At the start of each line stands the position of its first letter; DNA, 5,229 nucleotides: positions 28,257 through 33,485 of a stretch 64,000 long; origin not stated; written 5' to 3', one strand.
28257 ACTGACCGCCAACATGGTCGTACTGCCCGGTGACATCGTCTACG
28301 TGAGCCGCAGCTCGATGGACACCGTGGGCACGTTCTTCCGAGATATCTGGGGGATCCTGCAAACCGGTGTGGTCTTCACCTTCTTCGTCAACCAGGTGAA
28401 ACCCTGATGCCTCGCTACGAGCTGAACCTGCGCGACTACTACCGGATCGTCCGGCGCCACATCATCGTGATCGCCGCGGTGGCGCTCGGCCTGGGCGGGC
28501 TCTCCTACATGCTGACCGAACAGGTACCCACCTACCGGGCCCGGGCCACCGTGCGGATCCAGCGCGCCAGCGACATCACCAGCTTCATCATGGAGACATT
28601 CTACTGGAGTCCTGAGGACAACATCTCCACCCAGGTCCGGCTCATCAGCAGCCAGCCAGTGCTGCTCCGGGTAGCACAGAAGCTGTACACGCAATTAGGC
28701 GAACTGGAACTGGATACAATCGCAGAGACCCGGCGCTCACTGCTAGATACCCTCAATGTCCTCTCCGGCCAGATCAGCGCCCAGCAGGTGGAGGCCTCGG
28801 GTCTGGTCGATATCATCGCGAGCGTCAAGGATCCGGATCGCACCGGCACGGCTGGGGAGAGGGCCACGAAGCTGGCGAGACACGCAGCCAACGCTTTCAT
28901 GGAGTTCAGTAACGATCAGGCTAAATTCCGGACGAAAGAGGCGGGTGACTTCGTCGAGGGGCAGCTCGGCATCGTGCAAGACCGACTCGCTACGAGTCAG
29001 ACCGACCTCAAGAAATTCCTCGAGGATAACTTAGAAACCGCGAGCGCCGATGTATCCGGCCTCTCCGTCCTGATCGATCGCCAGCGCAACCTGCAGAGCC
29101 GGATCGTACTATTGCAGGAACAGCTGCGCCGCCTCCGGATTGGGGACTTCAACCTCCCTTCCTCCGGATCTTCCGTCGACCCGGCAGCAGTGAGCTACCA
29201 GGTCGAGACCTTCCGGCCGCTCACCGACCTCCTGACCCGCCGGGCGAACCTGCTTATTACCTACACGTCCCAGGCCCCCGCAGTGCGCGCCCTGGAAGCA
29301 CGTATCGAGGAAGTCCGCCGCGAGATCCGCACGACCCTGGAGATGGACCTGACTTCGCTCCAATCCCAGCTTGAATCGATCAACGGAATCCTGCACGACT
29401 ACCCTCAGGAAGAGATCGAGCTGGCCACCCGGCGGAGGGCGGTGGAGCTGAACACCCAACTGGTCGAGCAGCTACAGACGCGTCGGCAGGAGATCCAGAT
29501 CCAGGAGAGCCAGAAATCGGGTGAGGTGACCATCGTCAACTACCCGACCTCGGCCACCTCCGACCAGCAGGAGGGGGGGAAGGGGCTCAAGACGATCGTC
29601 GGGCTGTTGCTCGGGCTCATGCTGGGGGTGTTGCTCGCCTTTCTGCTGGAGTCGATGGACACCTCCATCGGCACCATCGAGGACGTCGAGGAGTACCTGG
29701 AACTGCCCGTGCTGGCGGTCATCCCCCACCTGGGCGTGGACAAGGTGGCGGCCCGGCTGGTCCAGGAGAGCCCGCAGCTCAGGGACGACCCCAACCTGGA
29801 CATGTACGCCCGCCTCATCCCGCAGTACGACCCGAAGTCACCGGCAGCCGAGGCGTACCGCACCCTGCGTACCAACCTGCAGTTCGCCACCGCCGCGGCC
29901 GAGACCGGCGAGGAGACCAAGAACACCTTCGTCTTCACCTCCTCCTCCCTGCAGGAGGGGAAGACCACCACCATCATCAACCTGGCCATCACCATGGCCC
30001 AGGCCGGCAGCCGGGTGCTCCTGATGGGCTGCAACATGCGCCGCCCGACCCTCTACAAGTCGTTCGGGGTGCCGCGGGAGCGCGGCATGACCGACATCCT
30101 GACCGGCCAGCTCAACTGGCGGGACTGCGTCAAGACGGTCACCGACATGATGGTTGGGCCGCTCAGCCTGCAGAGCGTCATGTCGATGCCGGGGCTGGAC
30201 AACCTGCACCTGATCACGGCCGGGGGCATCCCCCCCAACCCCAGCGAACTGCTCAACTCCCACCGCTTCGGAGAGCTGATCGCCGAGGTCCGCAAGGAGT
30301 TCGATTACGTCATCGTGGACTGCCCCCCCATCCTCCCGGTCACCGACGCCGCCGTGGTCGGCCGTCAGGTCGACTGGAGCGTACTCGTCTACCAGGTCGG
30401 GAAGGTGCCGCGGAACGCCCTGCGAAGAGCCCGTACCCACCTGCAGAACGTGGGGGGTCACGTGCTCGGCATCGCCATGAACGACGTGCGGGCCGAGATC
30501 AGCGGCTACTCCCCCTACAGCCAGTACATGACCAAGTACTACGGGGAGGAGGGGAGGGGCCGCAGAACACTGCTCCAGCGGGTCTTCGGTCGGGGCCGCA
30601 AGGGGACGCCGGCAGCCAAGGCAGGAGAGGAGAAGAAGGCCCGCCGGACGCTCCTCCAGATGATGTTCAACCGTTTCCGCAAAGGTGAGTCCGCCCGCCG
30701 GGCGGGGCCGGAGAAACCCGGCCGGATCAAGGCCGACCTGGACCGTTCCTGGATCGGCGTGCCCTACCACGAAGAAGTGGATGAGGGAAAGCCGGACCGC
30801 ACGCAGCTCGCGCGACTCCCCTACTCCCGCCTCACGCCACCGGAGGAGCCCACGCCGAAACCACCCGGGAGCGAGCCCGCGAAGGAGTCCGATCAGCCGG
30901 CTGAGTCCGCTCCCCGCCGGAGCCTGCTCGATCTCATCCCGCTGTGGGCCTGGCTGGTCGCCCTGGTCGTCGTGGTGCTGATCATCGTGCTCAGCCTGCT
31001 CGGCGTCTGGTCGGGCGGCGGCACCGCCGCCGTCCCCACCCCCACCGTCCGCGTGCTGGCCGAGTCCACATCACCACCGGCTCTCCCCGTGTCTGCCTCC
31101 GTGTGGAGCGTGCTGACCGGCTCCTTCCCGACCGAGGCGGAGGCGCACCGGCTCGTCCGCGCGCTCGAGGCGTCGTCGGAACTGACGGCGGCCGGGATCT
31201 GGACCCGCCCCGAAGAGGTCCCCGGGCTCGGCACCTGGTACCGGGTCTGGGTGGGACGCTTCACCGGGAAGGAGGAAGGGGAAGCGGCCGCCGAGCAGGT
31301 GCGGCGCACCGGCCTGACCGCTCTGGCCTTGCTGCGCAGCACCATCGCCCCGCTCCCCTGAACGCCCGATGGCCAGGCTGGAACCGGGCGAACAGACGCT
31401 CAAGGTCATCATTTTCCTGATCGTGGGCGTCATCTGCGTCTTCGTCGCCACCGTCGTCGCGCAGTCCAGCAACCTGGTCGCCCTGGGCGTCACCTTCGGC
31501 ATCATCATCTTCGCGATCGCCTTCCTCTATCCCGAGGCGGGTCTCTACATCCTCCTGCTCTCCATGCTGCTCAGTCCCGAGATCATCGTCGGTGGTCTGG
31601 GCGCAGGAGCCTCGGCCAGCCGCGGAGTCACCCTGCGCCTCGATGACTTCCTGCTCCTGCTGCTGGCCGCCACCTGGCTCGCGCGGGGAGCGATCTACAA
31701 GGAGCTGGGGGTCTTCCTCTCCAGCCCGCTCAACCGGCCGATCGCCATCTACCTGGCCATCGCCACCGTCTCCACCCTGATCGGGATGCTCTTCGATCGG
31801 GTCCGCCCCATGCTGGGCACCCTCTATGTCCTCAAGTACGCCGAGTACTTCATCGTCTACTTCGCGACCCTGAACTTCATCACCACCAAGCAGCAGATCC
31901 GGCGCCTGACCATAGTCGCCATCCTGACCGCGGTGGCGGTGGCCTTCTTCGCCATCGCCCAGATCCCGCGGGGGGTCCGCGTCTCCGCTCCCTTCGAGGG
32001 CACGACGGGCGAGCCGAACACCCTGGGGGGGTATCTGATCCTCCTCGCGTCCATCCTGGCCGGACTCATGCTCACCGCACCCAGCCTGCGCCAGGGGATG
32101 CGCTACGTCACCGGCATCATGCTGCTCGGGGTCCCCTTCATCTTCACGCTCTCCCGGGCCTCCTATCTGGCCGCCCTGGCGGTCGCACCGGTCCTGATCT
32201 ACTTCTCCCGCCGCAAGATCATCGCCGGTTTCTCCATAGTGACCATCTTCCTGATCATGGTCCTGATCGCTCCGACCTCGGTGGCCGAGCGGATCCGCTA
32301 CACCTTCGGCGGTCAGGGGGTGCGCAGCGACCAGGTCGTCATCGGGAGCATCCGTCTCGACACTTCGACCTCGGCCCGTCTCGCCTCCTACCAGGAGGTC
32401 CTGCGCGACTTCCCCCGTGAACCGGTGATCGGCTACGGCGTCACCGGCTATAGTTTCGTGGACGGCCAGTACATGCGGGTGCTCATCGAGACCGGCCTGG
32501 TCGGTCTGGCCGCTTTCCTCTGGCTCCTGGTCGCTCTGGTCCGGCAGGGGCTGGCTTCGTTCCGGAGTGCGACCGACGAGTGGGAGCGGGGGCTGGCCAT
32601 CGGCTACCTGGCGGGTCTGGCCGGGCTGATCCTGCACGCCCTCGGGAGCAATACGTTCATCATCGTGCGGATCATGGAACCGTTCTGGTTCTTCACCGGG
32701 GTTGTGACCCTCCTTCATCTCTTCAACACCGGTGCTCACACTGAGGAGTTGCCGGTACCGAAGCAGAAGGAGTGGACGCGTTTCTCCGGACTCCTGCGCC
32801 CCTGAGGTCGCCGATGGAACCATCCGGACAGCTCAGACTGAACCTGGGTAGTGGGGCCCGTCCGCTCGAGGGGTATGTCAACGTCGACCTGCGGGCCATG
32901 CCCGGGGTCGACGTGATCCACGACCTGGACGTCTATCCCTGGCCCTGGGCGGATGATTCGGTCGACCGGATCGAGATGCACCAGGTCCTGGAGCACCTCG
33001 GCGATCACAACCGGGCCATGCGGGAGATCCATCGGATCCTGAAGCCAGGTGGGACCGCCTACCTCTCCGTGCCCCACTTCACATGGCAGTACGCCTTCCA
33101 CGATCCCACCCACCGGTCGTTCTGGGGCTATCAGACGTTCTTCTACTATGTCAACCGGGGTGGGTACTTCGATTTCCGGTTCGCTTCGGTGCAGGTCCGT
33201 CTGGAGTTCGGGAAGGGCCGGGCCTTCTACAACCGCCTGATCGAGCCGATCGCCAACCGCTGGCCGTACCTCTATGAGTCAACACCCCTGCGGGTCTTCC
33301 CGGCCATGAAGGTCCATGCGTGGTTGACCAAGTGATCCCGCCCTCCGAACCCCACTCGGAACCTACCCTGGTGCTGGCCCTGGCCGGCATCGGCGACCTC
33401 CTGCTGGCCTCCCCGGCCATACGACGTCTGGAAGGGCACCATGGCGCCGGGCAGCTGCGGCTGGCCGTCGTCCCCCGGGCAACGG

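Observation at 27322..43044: Wzy-type polysaccharide locus carrying an ExeA-like ATPase, SPOR-tailed Wzc, exported PHP-like protein and HD-GYP protein: candidate undescribed export/assembly system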

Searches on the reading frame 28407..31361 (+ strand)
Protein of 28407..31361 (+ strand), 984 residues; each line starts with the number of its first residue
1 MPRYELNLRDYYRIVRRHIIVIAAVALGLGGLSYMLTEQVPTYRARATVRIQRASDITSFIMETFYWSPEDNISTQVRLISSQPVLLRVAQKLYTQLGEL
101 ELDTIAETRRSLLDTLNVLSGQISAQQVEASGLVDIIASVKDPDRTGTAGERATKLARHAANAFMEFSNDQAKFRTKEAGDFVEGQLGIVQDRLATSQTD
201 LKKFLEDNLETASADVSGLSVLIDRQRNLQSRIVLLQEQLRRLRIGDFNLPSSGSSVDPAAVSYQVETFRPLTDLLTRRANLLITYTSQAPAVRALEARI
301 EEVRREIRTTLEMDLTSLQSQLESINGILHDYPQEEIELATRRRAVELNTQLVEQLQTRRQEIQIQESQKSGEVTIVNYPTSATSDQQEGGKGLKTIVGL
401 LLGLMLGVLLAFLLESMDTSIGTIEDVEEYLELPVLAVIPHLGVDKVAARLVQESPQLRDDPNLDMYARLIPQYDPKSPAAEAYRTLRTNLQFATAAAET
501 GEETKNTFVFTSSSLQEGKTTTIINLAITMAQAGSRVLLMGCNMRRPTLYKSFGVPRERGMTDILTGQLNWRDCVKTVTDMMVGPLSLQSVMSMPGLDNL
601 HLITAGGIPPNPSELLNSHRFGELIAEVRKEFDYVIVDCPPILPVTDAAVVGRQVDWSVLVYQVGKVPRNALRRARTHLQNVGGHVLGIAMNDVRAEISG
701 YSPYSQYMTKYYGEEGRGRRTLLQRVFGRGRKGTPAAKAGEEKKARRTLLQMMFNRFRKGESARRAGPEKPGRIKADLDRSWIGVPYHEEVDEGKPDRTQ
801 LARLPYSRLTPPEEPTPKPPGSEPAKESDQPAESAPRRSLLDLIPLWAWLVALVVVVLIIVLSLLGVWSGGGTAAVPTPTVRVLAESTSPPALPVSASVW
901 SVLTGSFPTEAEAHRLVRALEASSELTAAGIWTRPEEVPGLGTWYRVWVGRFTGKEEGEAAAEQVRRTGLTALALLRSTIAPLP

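Call 3: search_protein_families(library=pfam, proteins=[window:28407-31361:+], max_evalue=0.01)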
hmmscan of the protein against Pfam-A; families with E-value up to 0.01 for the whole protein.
window:28407-31361:+ (984 aa): 6 families
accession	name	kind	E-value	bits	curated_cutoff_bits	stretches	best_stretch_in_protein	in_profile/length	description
PF13614.12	AAA_31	-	2.5e-11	44.3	27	1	518-645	14-131/177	AAA domain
PF05036.18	SPOR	-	2.3e-07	31.5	21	1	898-972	3-72/76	SPOR domain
PF13807.11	GNVR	-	1.4e-05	25.3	27.7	1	343-413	10-79/82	G-rich domain on putative tyrosine kinase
PF01656.29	CbiA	-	0.00093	19.6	25.4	1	517-628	10-65/125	CobQ/CobB/MinD/ParA nucleotide binding domain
PF02706.20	Wzz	-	0.0011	19.7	25.5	1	5-93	2-91/91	Chain length determinant protein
PF00142.24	Fer4_NifH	-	0.0078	16.2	25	0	518-544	12-38/271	4Fe-4S iron sulfur cluster binding proteins, NifH/frxC family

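Call 5: search_protein_families(library=ncbifam, proteins=[window:28407-31361:+], max_evalue=0.001)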
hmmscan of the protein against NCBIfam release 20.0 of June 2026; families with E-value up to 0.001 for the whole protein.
window:28407-31361:+ (984 aa): 12 families
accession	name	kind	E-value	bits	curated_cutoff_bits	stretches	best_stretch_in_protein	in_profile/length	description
NF008568.0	PRK11519.1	equivalog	6.1e-51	173.4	1068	1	271-712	319-716/720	tyrosine-protein kinase Wzc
TIGR01007.1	eps_fam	subfamily_domain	1.7e-49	168.1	108.05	1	482-707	1-203/204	polysaccharide biosynthesis tyrosine autokinase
NF007350.0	PRK09841.1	equivalog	4.8e-42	144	1248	1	104-708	156-719/726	tyrosine-protein kinase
TIGR01005.1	eps_transp_fam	subfamily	5.7e-41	140.5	411.7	1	317-711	356-735/754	exopolysaccharide transport protein family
TIGR03018.1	pepcterm_TyrKin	hypoth_equivalog_domain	7e-35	120.2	230.65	1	473-682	4-199/207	XrtA-associated tyrosine autokinase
TIGR03029.1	EpsG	equivalog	5.8e-33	114.2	313.8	1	465-693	68-274/274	chain length determinant protein tyrosine kinase EpsG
TIGR03007.1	pepcterm_ChnLen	equivalog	8.6e-22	77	278.85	2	8-309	3-293/498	XrtA system polysaccharide chain length determinant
TIGR03017.1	EpsF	equivalog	9.1e-12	44.4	422.75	1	296-439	298-443/444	chain length determinant protein EpsF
TIGR01006.1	polys_exp_MPA1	subfamily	1.4e-07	31.2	296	1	392-442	174-224/226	CspC family polysaccharide chain length determinant protein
TIGR01968.1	minD_bact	equivalog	3.1e-07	30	212.9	1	508-640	4-120/261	septum site-determining protein MinD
TIGR01969.1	minD_arch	subfamily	4.9e-06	25.9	201.75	0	517-645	12-122/251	cell division ATPase MinD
NF041546.1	ParA_partition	equivalog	0.00045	19.8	180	0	518-540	12-34/203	ParA family partition ATPase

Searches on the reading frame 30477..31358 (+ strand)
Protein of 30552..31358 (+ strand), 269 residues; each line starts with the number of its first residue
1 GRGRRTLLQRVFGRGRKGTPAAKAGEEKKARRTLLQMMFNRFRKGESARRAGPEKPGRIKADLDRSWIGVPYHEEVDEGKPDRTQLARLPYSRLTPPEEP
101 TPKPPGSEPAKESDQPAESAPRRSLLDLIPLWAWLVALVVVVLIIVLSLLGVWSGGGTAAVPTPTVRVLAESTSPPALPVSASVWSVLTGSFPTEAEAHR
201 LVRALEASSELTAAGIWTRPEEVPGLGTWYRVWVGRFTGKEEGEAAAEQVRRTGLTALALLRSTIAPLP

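Call 58: find_homologous_proteins(query=window:30552-31358:+)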
Query window:30552-31358:+ (269 aa): 1 proteins with E <= 0.001 among 8000 candidates.
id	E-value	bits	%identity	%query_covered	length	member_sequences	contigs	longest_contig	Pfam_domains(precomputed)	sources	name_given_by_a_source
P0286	5.8e-57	211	51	79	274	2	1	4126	PF05036.19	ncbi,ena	-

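Call 87: find_related_loci(query=A5, collection=metagenome_contigs, flank=10000)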
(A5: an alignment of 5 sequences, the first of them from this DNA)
Query A5 (294 aa) in metagenome_contigs; peptide patterns used: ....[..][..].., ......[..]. (x = any residue, [..] = any of these).
164 stretches matched a pattern; 5 encode a relative of the query (tblastn E <= 1e-3); 5 distinct loci.
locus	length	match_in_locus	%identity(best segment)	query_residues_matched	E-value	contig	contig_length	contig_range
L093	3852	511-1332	47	1-294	7e-58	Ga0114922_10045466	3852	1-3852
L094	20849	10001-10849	36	1-287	1e-43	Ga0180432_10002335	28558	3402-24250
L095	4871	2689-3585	29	1-287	1e-36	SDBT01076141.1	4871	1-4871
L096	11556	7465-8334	33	1-287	7e-34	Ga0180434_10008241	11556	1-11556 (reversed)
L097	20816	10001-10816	36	1-294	2e-32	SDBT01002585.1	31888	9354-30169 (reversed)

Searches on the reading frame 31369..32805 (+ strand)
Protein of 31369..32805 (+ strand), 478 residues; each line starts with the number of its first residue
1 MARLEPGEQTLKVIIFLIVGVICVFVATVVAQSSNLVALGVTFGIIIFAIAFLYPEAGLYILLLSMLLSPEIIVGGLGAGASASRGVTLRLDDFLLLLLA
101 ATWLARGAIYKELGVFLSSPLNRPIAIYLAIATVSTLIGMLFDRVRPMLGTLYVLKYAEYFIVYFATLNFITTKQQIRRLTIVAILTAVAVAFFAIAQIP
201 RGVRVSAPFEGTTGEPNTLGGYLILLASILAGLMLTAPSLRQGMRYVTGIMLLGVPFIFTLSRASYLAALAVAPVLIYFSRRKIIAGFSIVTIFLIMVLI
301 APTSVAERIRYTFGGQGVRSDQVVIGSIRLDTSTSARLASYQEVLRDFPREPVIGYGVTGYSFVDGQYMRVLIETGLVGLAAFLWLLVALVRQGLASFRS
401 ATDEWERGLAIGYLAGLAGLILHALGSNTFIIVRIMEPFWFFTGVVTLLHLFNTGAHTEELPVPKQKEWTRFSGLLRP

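Call 3: search_protein_families(library=pfam, proteins=[window:31369-32805:+], max_evalue=0.01)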
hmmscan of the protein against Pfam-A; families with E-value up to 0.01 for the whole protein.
window:31369-32805:+ (478 aa): 1 family
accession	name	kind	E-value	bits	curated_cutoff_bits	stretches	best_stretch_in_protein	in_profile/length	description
PF04932.20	Wzy_C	-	1.3e-08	35.2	31.7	1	251-384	4-149/149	O-Antigen ligase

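Call 5: search_protein_families(library=ncbifam, proteins=[window:31369-32805:+], max_evalue=0.001)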
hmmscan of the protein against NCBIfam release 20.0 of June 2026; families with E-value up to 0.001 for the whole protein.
window:31369-32805:+ (478 aa): 2 families
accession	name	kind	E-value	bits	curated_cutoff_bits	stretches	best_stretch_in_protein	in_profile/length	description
TIGR00947.1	2A73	equivalog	1.9e-08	33.8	366.4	1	96-432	45-405/425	IctB family putative bicarbonate transporter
TIGR03097.1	PEP_O_lig_1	hypoth_equivalog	9.2e-06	24.8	188.1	1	125-393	74-347/408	putative O-glycosylation ligase, exosortase A system-associated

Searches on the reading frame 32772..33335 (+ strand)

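Call 3: search_protein_families(library=pfam, proteins=[window:32772-33335:+], max_evalue=0.01)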
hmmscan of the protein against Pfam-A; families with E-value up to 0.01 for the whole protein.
window:32772-33335:+ (187 aa): 6 families
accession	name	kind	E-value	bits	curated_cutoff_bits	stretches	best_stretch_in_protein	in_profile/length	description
PF08241.18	Methyltransf_11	-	5e-10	40.3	21.2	1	50-97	47-94/95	Methyltransferase domain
PF13489.12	Methyltransf_23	-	3.1e-07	30.7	27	1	57-108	75-135/164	Methyltransferase domain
PF13649.12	Methyltransf_25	-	2.2e-05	25.5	27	1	51-94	52-97/97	Methyltransferase domain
PF08242.18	Methyltransf_12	-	8.1e-05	23.7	30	1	58-95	64-97/98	Methyltransferase domain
PF13847.12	Methyltransf_31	-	0.00025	21.2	27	1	58-99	67-110/145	Methyltransferase domain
PF01209.24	Ubie_methyltran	-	0.0021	17.9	20.1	1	58-97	111-150/233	ubiE/COQ5 methyltransferase family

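Call 5: search_protein_families(library=ncbifam, proteins=[window:32772-33335:+], max_evalue=0.001)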
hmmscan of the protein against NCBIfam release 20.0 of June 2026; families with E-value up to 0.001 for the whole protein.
window:32772-33335:+ (187 aa): 2 families
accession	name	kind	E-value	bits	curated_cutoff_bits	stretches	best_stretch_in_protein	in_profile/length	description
NF001241.0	PRK00216.1-2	equivalog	0.00016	21.4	327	1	53-96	102-145/231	demethylmenaquinone methyltransferase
NF045667.1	MTase_DVU1556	equivalog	0.00016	21.2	155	1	57-99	78-120/213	DVU_1556 family methyltransferase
